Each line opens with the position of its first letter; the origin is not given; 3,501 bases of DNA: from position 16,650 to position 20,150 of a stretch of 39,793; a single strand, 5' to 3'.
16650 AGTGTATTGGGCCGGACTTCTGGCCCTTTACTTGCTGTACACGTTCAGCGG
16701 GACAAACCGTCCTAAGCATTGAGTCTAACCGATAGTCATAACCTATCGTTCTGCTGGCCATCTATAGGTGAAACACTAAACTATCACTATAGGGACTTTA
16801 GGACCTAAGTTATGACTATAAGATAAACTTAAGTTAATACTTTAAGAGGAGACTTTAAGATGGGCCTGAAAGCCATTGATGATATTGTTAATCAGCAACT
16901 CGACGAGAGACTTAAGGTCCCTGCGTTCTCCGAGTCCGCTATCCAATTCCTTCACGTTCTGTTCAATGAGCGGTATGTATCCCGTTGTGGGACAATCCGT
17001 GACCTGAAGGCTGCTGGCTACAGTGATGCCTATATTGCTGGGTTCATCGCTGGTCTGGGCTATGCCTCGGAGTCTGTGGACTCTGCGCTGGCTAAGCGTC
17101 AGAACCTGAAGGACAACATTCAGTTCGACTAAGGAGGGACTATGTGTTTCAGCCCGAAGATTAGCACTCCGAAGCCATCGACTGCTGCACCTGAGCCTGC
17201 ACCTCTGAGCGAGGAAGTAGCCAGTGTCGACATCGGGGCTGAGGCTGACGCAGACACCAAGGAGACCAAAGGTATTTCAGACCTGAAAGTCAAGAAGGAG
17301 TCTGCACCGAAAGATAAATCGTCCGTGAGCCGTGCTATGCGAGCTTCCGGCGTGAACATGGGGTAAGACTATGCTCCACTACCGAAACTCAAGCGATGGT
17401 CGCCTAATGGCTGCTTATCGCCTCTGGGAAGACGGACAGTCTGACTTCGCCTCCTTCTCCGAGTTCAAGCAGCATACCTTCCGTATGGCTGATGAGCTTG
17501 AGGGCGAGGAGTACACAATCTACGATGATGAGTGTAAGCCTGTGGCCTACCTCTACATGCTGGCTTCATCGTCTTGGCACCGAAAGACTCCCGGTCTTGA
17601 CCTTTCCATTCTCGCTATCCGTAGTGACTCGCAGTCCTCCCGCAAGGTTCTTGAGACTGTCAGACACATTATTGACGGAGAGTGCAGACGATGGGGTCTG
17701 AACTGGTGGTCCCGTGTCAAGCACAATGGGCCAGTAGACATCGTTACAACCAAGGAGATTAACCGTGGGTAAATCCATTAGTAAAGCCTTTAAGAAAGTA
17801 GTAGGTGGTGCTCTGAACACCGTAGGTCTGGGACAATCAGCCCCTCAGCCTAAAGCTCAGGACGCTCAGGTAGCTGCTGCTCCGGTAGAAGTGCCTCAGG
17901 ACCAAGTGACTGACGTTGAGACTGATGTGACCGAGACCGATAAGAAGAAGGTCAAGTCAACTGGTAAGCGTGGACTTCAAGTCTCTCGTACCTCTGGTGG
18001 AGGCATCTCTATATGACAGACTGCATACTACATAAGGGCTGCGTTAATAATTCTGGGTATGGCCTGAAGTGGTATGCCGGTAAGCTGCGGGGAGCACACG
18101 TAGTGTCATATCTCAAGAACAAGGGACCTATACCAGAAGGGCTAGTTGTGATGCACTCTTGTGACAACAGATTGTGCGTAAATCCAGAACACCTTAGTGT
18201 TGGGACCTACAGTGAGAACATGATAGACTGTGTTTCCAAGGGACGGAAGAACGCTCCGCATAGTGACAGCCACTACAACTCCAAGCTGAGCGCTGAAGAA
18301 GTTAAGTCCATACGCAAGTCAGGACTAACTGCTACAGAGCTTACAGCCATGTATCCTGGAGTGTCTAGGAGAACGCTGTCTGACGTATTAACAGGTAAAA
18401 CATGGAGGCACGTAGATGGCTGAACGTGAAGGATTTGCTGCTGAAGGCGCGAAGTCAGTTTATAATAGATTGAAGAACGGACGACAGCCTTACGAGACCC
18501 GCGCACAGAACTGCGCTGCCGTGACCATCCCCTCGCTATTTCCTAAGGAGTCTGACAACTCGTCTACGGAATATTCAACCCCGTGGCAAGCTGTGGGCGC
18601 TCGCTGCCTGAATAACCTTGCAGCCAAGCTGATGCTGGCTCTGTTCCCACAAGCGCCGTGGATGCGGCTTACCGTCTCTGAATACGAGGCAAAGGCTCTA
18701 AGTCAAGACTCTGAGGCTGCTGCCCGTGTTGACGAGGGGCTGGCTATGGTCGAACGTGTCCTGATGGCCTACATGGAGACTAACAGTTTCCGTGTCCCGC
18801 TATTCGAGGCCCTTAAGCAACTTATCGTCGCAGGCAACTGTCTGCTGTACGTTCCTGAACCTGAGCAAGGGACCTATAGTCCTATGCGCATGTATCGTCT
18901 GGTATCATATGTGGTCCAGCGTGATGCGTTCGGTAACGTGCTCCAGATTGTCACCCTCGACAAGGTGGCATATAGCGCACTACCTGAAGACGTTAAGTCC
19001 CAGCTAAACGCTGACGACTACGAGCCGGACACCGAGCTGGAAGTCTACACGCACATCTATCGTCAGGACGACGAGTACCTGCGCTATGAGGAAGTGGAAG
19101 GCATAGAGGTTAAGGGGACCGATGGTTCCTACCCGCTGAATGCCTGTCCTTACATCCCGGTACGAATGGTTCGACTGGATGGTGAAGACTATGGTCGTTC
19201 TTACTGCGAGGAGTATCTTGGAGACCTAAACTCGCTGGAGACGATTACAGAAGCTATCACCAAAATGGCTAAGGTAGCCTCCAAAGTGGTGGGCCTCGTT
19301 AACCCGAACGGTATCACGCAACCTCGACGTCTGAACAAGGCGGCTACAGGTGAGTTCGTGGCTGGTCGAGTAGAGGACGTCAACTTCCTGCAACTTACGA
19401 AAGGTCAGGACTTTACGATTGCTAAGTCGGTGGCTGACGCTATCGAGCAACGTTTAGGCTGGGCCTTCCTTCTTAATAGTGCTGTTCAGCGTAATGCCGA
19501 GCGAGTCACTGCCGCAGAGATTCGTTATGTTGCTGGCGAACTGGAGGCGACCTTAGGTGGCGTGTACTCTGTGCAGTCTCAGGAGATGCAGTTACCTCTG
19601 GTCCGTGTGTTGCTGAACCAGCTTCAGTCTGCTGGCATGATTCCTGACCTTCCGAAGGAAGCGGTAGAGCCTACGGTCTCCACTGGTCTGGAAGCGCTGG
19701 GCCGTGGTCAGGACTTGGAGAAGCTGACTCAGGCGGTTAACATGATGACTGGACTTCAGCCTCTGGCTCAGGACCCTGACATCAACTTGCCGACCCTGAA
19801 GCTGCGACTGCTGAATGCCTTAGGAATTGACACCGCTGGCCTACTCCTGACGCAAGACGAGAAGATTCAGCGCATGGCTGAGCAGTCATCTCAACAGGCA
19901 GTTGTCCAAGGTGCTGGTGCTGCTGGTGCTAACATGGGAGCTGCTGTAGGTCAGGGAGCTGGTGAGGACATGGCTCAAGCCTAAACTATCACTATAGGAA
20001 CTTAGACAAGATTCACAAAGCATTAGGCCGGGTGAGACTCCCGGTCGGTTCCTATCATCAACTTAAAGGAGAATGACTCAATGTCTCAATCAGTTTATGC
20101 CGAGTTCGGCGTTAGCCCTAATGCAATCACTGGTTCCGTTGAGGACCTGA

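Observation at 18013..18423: Free-standing HNH endonuclease between genes 7.3 and 8, paralogous to the one at 29244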

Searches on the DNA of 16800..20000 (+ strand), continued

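Call 80: search_dna_similar(query=L020:1921-2060:+, collection=phages, mode=distant, max_rows=60)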
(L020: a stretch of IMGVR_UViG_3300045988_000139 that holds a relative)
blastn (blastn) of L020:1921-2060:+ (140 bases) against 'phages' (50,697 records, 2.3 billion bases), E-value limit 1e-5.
Records with a match: 222; places in all: 223; records where one place covers at least 80% of the query: 220.
Best place of each record, by identity: 95-99% 31; 90-95% 38; 80-90% 126; 60-80% 27.
By first word of the organism name: Escherichia 90; Salmonella 59; Enterobacter 18; Kayfunavirus 17; Citrobacter 8; Shigella 6; Klebsiella 5; Cronobacter 5; Pectobacterium 3; Bacteriophage 2; and 9 more.
By host as written in the record: Escherichia coli 49; Salmonella enterica subsp. enterica serovar Typhi 28; - 26; Salmonella enterica subsp. enterica serovar Typhi strain BRD948 10; Enterobacter cloacae 7; Salmonella enterica subsp. enterica serovar Paratyphi C 5; Citrobacter freundii CF3 5; Salmonella enterica subsp. enterica serovar Paratyphi B 4; and 60 more.
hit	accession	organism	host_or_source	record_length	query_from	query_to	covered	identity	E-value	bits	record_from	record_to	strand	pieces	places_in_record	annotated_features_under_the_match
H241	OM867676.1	Salmonella phage PRF-SP2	Salmonella enterica subsp. enterica ...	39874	1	140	100%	98.6%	5e-63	244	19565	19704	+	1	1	hypothetical protein | 8: portal protein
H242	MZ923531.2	Salmonella phage PRF-SP1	Salmonella enterica subsp. enterica ...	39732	1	140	100%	98.6%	5e-63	244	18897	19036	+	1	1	hypothetical protein | 8: portal protein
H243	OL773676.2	Salmonella phage PRF-SP4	Salmonella enterica subsp. enterica ...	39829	1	140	100%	98.6%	5e-63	244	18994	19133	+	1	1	hypothetical protein | 8: portal protein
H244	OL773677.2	Salmonella phage PRF-SP5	Salmonella enterica subsp. enterica ...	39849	1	140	100%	98.6%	5e-63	244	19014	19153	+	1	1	hypothetical protein | 8: portal protein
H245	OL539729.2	Salmonella phage PRF-SP3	Salmonella enterica subsp. enterica ...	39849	1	140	100%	98.6%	5e-63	244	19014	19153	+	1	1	hypothetical protein | 8: portal protein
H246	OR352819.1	Salmonella phage PRF-SP11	Salmonella enterica subsp. enterica ...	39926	1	140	100%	98.6%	5e-63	244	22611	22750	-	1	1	hypothetical protein | 8: portal protein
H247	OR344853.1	Salmonella phage PRF-SP9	Salmonella enterica subsp. enterica ...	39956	1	140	100%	98.6%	5e-63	244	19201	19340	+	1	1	hypothetical protein | portal protein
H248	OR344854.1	Salmonella phage PRF-SP10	Salmonella enterica subsp. enterica ...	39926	1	140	100%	98.6%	5e-63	244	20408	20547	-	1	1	hypothetical protein | portal protein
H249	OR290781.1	Salmonella phage PRF-SP7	Salmonella enterica subsp. enterica ...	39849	1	140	100%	98.6%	5e-63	244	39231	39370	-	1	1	hypothetical protein | portal protein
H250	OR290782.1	Salmonella phage PRF-SP8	Salmonella enterica subsp. enterica ...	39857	1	140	100%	98.6%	5e-63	244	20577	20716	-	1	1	hypothetical protein | portal protein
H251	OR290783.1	Salmonella phage PRF-SP6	Salmonella enterica subsp. enterica ...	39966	1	140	100%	98.6%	5e-63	244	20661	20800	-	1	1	hypothetical protein | portal protein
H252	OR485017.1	Salmonella phage STP-SP1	Salmonella enterica subsp. enterica ...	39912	1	140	100%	98.6%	5e-63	244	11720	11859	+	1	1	hypothetical protein | portal protein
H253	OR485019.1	Salmonella phage STP-SP3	Salmonella enterica subsp. enterica ...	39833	1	140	100%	98.6%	5e-63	244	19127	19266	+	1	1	hypothetical protein | portal protein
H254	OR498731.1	Salmonella phage STP-SP4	Salmonella enterica subsp. enterica ...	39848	1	140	100%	98.6%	5e-63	244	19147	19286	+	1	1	hypothetical protein | portal protein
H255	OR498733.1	Salmonella phage STP-SP6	Salmonella enterica subsp. enterica ...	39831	1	140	100%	98.6%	5e-63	244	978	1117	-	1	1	hypothetical protein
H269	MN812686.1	Dickeya phage Monomax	Pectobacterium polaris F171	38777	1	140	99%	94.9%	4e-27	219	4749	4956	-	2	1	record has no annotation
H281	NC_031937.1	Escherichia phage LM33_P1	Escherichia coli strain LM33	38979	1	140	100%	91.5%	8e-48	195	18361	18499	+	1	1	host range and adsorption protein | head-tail adaptor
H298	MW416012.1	Salmonella phage vB Seyj3-1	Salmonella enterica subsp. enterica ...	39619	1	140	99%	92.0%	2e-24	201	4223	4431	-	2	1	collar /head-to-tail joining protein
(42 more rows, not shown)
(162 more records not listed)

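Call 81: get_annotated_region(hit=H281, flank=100)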
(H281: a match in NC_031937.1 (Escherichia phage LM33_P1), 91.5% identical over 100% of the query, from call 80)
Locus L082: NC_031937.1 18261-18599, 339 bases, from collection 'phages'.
description: Escherichia phage LM33_P1 genome assembly, chromosome: I.
organism: Escherichia phage LM33_P1 (NCBI taxid 1788294)
taxonomy: Viruses; Duplodnaviria; Heunggongvirae; Uroviricota; Caudoviricetes; Autographiviridae; Studiervirinae; Kayfunavirus; Kayfunavirus LM33P1
host: Escherichia coli strain LM33; source: -; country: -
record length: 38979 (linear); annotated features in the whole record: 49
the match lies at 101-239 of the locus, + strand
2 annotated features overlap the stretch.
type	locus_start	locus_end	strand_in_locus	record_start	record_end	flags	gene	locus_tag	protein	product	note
CDS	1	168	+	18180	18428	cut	-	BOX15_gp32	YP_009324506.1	host range and adsorption protein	-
CDS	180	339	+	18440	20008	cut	-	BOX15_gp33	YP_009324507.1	head-tail adaptor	-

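Call 82: get_annotated_region(hit=H298, flank=100)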
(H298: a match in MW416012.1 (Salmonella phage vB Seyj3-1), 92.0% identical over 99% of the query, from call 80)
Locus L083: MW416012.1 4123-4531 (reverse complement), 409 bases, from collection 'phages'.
description: Salmonella phage vB Seyj3-1, complete genome.
organism: Salmonella phage vB Seyj3-1 (NCBI taxid 2801482)
taxonomy: Viruses; Duplodnaviria; Heunggongvirae; Uroviricota; Caudoviricetes; Autographiviridae; Studiervirinae; Kayfunavirus
host: Salmonella enterica subsp. enterica serovar Typhi CMCC50071; source: -; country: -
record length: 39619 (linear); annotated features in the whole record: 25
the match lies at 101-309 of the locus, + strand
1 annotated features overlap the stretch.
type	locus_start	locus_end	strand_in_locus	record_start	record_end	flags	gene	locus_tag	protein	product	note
CDS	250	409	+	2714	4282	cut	-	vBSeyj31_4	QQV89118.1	collar /head-to-tail joining protein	-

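Call 83: get_annotated_region(hit=H241, flank=100)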
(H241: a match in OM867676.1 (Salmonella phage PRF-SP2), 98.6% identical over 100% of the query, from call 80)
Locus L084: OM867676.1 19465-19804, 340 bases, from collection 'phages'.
description: Salmonella phage PRF-SP2, complete genome.
organism: Salmonella phage PRF-SP2 (NCBI taxid 2928752)
taxonomy: Viruses; Duplodnaviria; Heunggongvirae; Uroviricota; Caudoviricetes; Autographiviridae; Studiervirinae; Kayfunavirus
host: Salmonella enterica subsp. enterica serovar Paratyphi B; source: rainforest wet soil; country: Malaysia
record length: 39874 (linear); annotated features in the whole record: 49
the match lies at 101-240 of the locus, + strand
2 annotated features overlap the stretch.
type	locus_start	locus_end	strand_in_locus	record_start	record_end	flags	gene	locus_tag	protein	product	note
CDS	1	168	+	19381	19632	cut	-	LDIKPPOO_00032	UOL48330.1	hypothetical protein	-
CDS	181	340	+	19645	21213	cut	8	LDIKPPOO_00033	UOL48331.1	portal protein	-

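Call 84: get_annotated_region(hit=H269, flank=100)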
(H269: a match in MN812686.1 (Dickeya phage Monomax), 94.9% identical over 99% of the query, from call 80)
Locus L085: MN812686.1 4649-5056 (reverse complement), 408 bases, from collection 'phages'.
description: UNVERIFIED: Dickeya phage Monomax, partial genome.
organism: Dickeya phage Monomax (NCBI taxid 2686294)
taxonomy: Viruses; Duplodnaviria; Heunggongvirae; Uroviricota; Caudoviricetes; Autographiviridae; Studiervirinae; Kayfunavirus
host: Pectobacterium polaris F171; source: waste water; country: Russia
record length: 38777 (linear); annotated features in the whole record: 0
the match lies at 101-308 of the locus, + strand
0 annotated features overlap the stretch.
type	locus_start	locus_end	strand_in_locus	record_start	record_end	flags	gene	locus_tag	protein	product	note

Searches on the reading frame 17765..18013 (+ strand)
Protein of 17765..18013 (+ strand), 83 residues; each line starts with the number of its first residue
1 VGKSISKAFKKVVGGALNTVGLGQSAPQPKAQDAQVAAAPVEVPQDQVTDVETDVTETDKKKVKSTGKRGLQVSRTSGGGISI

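Call 70: search_protein_families(library=pfam, proteins=[window:17765-18013:+], max_evalue=0.01)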
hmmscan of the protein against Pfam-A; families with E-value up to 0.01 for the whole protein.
window:17765-18013:+ (83 aa): 1 family
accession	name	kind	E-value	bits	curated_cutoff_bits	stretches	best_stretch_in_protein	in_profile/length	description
PF11653.13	VirionAssem_T7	-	3.5e-08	34.3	25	1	7-83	25-99/99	Bacteriophage T7 virion assembly protein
